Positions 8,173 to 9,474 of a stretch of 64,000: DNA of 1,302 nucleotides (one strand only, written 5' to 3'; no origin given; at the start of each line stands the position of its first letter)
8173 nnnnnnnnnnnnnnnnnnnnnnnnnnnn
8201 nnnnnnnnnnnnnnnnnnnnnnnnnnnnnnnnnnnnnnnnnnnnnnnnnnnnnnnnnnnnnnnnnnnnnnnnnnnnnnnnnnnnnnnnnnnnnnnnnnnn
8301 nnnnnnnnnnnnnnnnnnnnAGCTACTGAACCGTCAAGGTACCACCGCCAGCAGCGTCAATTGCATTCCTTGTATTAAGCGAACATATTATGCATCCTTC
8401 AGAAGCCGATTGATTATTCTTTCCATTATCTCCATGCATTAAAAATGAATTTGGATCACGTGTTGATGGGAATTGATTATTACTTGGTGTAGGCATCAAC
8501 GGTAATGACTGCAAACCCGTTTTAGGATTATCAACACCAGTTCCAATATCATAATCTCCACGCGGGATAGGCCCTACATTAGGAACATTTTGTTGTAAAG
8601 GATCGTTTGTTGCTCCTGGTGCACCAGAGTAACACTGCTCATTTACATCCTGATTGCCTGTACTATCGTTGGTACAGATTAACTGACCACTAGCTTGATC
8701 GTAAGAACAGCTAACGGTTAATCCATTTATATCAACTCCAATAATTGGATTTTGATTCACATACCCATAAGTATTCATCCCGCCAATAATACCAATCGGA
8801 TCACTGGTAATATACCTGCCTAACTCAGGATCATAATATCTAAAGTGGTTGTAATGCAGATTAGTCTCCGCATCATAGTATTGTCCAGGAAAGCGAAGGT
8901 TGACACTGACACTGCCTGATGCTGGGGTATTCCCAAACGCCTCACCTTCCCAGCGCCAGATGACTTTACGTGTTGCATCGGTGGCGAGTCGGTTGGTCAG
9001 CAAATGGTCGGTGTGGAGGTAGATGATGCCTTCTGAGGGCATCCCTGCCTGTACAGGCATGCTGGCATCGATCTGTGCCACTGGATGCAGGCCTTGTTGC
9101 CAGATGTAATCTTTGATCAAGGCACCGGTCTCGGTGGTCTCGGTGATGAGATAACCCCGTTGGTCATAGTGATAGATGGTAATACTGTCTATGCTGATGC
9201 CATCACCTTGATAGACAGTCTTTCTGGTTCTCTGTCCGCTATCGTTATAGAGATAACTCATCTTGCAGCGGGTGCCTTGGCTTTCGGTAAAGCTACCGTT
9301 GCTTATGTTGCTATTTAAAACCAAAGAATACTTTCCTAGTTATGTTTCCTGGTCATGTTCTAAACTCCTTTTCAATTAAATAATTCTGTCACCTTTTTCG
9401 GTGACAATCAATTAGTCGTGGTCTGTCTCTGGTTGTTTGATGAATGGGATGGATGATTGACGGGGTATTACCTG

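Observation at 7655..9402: Orphan Rhs toxin module with an L,D-transpeptidase (YkuD)-like C-terminal domain and a cognate periplasmic lipoprotein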

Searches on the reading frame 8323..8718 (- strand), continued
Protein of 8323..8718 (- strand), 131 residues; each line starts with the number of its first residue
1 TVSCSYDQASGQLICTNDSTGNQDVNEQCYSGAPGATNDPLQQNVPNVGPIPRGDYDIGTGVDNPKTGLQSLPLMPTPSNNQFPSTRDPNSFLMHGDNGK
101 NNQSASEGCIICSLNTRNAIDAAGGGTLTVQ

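Call 75: get_annotated_region(hit=H16, flank=6000)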
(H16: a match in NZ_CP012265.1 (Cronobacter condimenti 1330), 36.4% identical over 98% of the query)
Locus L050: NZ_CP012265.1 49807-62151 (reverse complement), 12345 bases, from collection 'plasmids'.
description: Cronobacter condimenti 1330 strain LMG 26250 plasmid pCCO1, complete sequence
organism: Cronobacter condimenti 1330 (NCBI taxid 1073999)
taxonomy: Bacteria; Pseudomonadota; Gammaproteobacteria; Enterobacterales; Enterobacteriaceae; Cronobacter; Cronobacter condimenti; Cronobacter condimenti 1330
host: -; source: spiced meat; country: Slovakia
typing (MOB-suite, as given by PLSDB): non-mobilizable; replicon IncFIB,rep_cluster_574
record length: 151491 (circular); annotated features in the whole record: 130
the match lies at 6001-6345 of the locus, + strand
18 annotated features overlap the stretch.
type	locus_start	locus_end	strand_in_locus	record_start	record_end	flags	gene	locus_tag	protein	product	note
CDS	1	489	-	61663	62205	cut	-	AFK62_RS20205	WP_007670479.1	hypothetical protein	-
CDS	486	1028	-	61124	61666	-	-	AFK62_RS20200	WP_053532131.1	hypothetical protein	-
CDS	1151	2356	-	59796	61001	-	-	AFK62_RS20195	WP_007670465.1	MFS transporter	GO:0055085 - transmembrane transport [Evidence IEA]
CDS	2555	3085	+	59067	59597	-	-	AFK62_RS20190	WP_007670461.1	GNAT family N-acetyltransferase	-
CDS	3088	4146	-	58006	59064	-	-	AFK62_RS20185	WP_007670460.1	ParB/Srx family N-terminal domain-containing protein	-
CDS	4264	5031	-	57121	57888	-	-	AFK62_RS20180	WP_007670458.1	rhomboid protein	-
CDS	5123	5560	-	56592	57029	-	-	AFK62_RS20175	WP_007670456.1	histidine phosphatase family protein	-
CDS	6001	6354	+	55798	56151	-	-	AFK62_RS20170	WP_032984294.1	tlde1 domain-containing protein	-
CDS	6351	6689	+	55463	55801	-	-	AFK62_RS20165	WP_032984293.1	hypothetical protein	-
CDS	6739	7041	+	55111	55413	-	-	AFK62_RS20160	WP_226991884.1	hypothetical protein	-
CDS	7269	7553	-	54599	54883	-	-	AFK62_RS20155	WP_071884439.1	hypothetical protein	-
CDS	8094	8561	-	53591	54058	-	-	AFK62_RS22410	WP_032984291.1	hypothetical protein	-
CDS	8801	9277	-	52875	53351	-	-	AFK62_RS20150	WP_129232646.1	hypothetical protein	-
CDS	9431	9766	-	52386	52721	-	-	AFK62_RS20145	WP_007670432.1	hypothetical protein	-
CDS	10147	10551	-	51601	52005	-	-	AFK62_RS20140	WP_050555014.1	hypothetical protein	-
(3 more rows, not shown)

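Call 85: search_protein_families(library=pfam, proteins=[P0085, P0096, P0136, P0152, P0082, P0141, P0148, P0154], max_evalue=0.0001)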
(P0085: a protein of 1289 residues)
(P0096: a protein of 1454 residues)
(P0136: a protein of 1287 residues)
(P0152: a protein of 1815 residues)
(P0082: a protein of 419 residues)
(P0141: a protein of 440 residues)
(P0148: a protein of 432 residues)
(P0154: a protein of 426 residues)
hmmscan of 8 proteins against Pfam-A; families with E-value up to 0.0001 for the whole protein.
P0085 (1289 aa): 2 families
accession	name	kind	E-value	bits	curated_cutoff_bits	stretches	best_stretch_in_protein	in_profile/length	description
PF05593.20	RHS_repeat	-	2.4e-32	111.1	22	2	511-546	1-36/38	RHS Repeat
PF10908.13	Tlde1_dom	-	3.6e-13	50.4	30.1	1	1109-1190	4-99/120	Tlde1 domain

P0096 (1454 aa): 2 families
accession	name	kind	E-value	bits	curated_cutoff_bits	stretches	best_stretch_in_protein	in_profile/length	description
PF05593.20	RHS_repeat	-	1.2e-67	223.6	22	4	665-701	1-37/38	RHS Repeat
PF10908.13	Tlde1_dom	-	6.8e-14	52.8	30.1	1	1354-1439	4-101/120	Tlde1 domain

P0136 (1287 aa): 4 families
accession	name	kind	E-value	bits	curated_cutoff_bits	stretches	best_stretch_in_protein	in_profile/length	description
PF05593.20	RHS_repeat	-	1.6e-27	95.8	22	1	634-661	1-28/38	RHS Repeat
PF16158.11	N_BRCA1_IG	-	1.7e-15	57.9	28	2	254-340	6-99/108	Ig-like domain from next to BRCA1 gene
PF10908.13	Tlde1_dom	-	3.7e-13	50.4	30.1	1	1168-1255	4-99/120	Tlde1 domain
PF25023.1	TEN_YD-shell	-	6.1e-05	21.7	50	0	829-1121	573-866/909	Teneurin YD-shell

P0152 (1815 aa): 4 families
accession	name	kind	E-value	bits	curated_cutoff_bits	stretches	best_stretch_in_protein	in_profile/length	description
PF01833.30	TIG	-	2.1e-46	156.3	20.9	5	130-212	1-84/84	IPT/TIG domain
PF05593.20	RHS_repeat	-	2.5e-17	63.2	22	0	1166-1195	1-30/38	RHS Repeat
PF10908.13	Tlde1_dom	-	3.1e-11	44.2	30.1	1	1718-1799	4-100/120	Tlde1 domain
PF20144.5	TIG_SUH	-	1.7e-07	31.7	24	0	326-368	15-56/94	TIG domain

P0082 (419 aa): 3 families
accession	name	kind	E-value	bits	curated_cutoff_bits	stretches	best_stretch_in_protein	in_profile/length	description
PF25023.1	TEN_YD-shell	-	1.7e-22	79.8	50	1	6-285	604-892/909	Teneurin YD-shell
PF10908.13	Tlde1_dom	-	9.8e-14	52.2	30.1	1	320-405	4-102/120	Tlde1 domain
PF05593.20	RHS_repeat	-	1.7e-13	51.1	22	0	107-141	1-36/38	RHS Repeat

P0141 (440 aa): 2 families
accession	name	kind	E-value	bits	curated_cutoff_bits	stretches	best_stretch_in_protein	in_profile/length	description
PF03527.20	RHS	-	7.7e-14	51.7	27.9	1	203-238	2-37/38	RHS protein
PF10908.13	Tlde1_dom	-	8.1e-13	49.3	30.1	1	340-431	4-107/120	Tlde1 domain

P0148 (432 aa): 2 families
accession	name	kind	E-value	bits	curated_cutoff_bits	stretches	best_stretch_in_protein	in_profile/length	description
PF10908.13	Tlde1_dom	-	1.3e-14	55.1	30.1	1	331-419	3-103/120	Tlde1 domain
PF05593.20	RHS_repeat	-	3.5e-09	37.3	22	0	126-158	1-36/38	RHS Repeat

P0154 (426 aa): 3 families
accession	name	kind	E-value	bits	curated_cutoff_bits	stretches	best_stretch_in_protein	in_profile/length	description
PF10908.13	Tlde1_dom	-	4.2e-12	47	30.1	1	327-410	5-100/120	Tlde1 domain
PF03527.20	RHS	-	9.8e-07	29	27.9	1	183-215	1-33/38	RHS protein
PF05593.20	RHS_repeat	-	1e-05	26.2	22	0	78-109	1-33/38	RHS Repeat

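Call 93: find_related_loci(query=window:8323-8718:-, collection=metagenome_contigs, flank=10000)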
Query window:8323-8718:- (131 aa) in metagenome_contigs; peptide patterns used: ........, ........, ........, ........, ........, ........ (x = any residue, [..] = any of these).
149 stretches matched a pattern, but none encodes a relative of the query by tblastn (E <= 1e-3).

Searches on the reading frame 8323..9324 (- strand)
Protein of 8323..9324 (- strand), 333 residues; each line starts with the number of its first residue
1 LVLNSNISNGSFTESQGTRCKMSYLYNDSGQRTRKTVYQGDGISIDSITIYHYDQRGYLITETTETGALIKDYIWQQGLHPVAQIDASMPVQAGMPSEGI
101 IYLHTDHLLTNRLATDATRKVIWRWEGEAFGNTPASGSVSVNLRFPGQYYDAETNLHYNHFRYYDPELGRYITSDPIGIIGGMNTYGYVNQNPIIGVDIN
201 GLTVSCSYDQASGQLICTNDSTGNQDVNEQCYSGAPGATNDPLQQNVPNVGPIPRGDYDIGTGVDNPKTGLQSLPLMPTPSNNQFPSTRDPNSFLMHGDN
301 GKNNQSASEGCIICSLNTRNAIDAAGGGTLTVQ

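Call 4: search_protein_families(library=pfam, proteins=[window:8323-9324:-], max_evalue=1)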
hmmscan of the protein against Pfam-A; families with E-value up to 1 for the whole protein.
window:8323-9324:- (333 aa): 5 families
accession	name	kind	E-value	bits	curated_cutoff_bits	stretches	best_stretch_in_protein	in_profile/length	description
PF10908.13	Tlde1_dom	-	3.4e-08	34.4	30.1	1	231-317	5-99/120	Tlde1 domain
PF11178.13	DUF2963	-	0.00015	21.5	22.6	1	16-63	4-51/52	Protein of unknown function (DUF2963)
PF03527.20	RHS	-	0.0017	18.6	27.9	1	100-133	1-34/38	RHS protein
PF17780.6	OCRE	-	0.37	11.3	24.7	1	147-175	12-42/52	OCRE domain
PF05593.20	RHS_repeat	-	0.54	11.2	22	0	26-67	1-36/38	RHS Repeat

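Call 7: search_solved_structures(query=window:8323-9324:-, max_evalue=1, show_alignments=3)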
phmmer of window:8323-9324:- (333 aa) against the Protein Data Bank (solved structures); distinct sequences matched with E-value up to 1: 27.
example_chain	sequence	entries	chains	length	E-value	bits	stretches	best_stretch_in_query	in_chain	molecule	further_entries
8qja_A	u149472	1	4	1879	7.3e-19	71.4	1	22-190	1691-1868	Putative type VI secretion system YD repeat-containing Rhs element Vgr protein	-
7q97_A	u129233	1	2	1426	4.7e-18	68.8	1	26-213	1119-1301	Rhs family protein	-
8qjc_A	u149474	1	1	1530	8.6e-18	67.9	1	116-203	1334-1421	T6SS-associated Rhs core and toxin domain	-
8h8a_A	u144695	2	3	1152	9.7e-18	67.7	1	94-201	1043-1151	Putative Rhs-family protein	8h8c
8cp6_B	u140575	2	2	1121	1e-17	67.6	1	97-202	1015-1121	Toxin protein Tse5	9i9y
8uy4_A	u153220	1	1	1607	1.4e-17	67.2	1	140-232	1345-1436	Tse15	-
8h8b_A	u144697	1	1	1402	2.6e-17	66.3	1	94-198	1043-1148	Putative Rhs-family protein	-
8qjb_A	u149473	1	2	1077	9e-17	64.5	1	116-201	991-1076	T6SS-associated Rhs core domain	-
8qjd_A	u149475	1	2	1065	9.1e-17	64.5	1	116-201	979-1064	Salmonella bongori Rhs core domain (residues 360-1420)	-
8uxt_A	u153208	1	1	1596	2.7e-16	63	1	140-216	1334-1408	Tse15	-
7pq5_L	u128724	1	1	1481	2e-11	47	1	133-202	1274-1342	Tre23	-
6sup_A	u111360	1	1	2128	7.9e-10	41.7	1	141-204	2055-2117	TcdB2,TccC3,Cell division control protein 42 homolog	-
6h6e_F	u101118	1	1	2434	1.2e-09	41.1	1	141-205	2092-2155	TcdB2,TccC3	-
6suf_F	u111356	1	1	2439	1.2e-09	41.1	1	141-205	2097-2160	TcdB2,TccC3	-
6suq_A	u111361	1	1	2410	2.7e-09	39.9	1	141-203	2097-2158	TcdB2,TccC3,Genome polyprotein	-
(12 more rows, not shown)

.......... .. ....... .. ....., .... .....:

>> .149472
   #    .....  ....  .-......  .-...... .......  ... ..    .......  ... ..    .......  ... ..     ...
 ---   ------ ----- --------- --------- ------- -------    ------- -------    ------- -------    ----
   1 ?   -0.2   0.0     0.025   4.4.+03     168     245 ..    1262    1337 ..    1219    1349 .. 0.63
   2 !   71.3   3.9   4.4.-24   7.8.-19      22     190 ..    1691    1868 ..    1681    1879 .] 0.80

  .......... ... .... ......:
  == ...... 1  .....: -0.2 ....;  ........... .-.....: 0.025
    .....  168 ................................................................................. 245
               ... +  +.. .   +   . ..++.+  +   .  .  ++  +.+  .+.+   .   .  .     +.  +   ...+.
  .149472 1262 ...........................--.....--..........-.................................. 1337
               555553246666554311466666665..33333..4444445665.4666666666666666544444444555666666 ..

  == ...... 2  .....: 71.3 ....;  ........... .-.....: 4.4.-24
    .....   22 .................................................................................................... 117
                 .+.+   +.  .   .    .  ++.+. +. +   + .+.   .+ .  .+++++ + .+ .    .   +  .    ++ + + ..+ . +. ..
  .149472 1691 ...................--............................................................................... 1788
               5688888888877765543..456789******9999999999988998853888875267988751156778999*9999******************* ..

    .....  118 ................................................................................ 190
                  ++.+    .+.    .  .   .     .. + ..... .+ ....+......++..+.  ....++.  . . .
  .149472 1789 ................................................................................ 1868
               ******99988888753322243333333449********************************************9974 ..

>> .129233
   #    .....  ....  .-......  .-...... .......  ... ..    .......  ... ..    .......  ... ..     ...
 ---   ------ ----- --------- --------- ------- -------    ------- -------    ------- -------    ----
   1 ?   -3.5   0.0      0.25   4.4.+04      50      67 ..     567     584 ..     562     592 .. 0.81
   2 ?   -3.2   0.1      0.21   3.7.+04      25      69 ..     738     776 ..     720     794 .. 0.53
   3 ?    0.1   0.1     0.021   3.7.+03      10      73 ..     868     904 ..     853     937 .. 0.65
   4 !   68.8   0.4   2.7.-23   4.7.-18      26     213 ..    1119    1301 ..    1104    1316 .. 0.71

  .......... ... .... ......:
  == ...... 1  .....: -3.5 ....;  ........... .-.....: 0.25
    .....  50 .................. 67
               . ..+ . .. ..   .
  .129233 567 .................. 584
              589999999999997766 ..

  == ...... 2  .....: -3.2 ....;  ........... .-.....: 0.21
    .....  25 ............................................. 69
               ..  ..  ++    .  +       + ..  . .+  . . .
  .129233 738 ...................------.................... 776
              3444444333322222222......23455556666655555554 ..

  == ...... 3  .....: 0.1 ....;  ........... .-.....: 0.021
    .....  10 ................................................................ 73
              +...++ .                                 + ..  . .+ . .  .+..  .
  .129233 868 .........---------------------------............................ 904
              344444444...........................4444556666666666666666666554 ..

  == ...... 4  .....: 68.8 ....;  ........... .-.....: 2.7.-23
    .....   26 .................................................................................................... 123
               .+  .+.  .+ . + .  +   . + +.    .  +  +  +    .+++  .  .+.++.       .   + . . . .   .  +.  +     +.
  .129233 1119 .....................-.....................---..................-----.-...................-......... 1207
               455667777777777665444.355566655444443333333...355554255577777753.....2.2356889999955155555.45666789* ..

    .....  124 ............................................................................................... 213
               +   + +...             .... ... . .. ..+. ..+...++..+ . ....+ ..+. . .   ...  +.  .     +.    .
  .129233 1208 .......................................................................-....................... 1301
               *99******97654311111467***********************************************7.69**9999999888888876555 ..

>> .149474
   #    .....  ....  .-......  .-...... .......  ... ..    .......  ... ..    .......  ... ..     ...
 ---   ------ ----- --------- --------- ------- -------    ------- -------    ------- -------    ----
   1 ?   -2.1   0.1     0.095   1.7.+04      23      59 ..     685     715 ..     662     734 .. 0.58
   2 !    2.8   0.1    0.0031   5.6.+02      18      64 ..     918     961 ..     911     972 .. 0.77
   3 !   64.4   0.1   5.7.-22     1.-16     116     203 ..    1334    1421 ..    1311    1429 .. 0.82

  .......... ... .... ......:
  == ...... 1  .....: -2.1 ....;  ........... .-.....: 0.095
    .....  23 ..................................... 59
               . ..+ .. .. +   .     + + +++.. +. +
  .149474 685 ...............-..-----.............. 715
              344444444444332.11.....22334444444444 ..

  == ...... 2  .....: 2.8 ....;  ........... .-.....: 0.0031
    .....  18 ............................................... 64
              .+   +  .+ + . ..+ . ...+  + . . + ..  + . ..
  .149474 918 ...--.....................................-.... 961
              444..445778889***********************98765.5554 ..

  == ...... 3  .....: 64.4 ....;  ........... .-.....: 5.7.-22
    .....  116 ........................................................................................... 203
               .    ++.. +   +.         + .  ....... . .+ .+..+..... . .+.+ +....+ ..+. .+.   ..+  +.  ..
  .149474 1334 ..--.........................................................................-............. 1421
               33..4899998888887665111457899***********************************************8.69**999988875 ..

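Call 24: find_related_loci(query=window:8323-9324:-, collection=genome_contigs, flank=10000)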
Query window:8323-9324:- (333 aa) in genome_contigs; peptide patterns used: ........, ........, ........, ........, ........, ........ (x = any residue, [..] = any of these).
61 stretches matched a pattern; 40 encode a relative of the query (tblastn E <= 1e-3); 36 distinct loci.
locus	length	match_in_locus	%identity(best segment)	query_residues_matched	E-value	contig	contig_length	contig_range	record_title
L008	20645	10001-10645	59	20-244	3e-84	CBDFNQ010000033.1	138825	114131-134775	MAG: Gammaproteobacteria bacterium isolate 82f50fbc-aeb5-4c25-aad8-d745897ec859 genome assembly, contig: contig_33, whol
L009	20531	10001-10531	71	21-201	6e-83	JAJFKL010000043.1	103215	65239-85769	MAG: Gammaproteobacteria bacterium isolate OFTM147 OFTM147_42, whole genome shotgun sequence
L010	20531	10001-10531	61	20-202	8e-69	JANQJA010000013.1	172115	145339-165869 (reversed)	MAG: Pseudomonadales bacterium isolate PL25a_bin.10 k99_3832622, whole genome shotgun sequence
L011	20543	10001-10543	58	21-207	3e-68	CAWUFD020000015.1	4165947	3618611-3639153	MAG: Pseudomonadales bacterium isolate a5b09183-038c-4ea7-a571-1a67d60ba8fc genome assembly, contig: contig_15, whole ge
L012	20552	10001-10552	56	23-202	6e-60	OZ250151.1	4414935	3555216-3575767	MAG: Candidatus Spongiihabitans sp. isolate c23cf4e8-a282-41dc-a193-41891dfe7d7a genome assembly, chromosome: 1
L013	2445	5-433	64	57-203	5e-60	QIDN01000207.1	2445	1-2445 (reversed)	MAG: Nitrospirae bacterium isolate SZUA-226 Ga0063294_10063144, whole genome shotgun sequence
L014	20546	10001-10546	53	20-201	3e-56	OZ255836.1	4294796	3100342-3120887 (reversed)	MAG: Gammaproteobacteria bacterium isolate ca7a236c-5591-4785-93cc-85d1117cbe75 genome assembly, chromosome: 1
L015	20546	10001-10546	52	19-202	6e-56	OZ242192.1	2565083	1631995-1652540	MAG: Gammaproteobacteria bacterium isolate bebfbfff-9005-43bc-bb2f-60e78c5851df genome assembly, chromosome: 1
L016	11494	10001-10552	54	20-203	1e-56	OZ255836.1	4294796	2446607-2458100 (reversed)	MAG: Gammaproteobacteria bacterium isolate ca7a236c-5591-4785-93cc-85d1117cbe75 genome assembly, chromosome: 1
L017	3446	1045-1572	53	12-202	7e-55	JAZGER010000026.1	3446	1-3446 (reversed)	MAG: Gammaproteobacteria bacterium isolate SCS4bin.26 SCS4bin.26_26, whole genome shotgun sequence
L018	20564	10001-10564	51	21-208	2e-54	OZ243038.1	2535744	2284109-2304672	MAG: Candidatus Porifericomitaceae bacterium isolate bac8f72c-ef3a-4685-b31f-43a64421c52e genome assembly, chromosome: 1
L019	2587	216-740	51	21-202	4e-54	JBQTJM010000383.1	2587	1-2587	MAG: Gammaproteobacteria bacterium isolate SAR169 c_000000066828, whole genome shotgun sequence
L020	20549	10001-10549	52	20-202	2e-52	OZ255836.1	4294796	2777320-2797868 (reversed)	MAG: Gammaproteobacteria bacterium isolate ca7a236c-5591-4785-93cc-85d1117cbe75 genome assembly, chromosome: 1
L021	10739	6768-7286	56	23-202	1e-52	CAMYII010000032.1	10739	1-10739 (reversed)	MAG: Acidiferrobacterales bacterium isolate ES_Gamma_002 genome assembly, contig: scaffold_1980, whole genome shotgun se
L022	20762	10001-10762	41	20-276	2e-52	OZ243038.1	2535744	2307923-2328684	MAG: Candidatus Porifericomitaceae bacterium isolate bac8f72c-ef3a-4685-b31f-43a64421c52e genome assembly, chromosome: 1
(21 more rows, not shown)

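Call 57: search_protein_families(library=ncbifam, proteins=[window:8323-9324:-], max_evalue=0.01)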
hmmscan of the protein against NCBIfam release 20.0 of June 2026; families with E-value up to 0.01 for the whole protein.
window:8323-9324:- (333 aa): 3 families
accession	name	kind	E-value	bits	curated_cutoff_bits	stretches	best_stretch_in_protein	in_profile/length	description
TIGR03696.1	Rhs_assc_core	domain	1.1e-24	86.7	32.5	1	129-202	3-76/76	RHS repeat-associated core domain-containing protein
NF041261.1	RHS_core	equivalog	1.3e-18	66.2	2000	1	82-202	1140-1261/1261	RHS element core protein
TIGR01643.1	YD_repeat_2x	repeat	0.0058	17.1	15.8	0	22-40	18-36/42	YD repeat-containing protein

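Call 67: search_protein_families(library=pfam, proteins=[L008:3029-10867:+, L008:12495-13508:+], max_evalue=0.001)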
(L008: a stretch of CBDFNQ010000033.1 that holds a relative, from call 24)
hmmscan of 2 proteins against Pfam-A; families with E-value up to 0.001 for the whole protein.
L008:3029-10867:+ (2612 aa): 7 families
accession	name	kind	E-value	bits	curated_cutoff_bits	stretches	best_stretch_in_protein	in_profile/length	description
PF25778.1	DUF7948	-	3.7e-55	187.7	27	1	72-305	1-214/214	Domain of unknown function (DUF7948)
PF05593.20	RHS_repeat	-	6.7e-48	160.7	22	5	1866-1898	1-33/38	RHS Repeat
PF06739.17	SBBP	-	3.4e-29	100.9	20.5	4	450-485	2-38/38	Beta-propeller repeat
PF05345.18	He_PIG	-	6.9e-23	81.3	24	3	775-858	1-95/96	Putative Ig domain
PF24908.1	Ig_SIBA-E_2nd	-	1.1e-08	35.7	27.8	0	877-947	12-88/117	Integrin beta-like protein A-E, second Ig-like domain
PF13620.12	CarboxypepD_reg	-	0.00018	22.2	32.3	1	1050-1097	2-54/82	Carboxypeptidase regulatory-like domain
PF17892.7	Cadherin_5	-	0.00022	21.4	26.5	0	965-1040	20-96/98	Cadherin-like domain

L008:12495-13508:+ (337 aa): 0 families
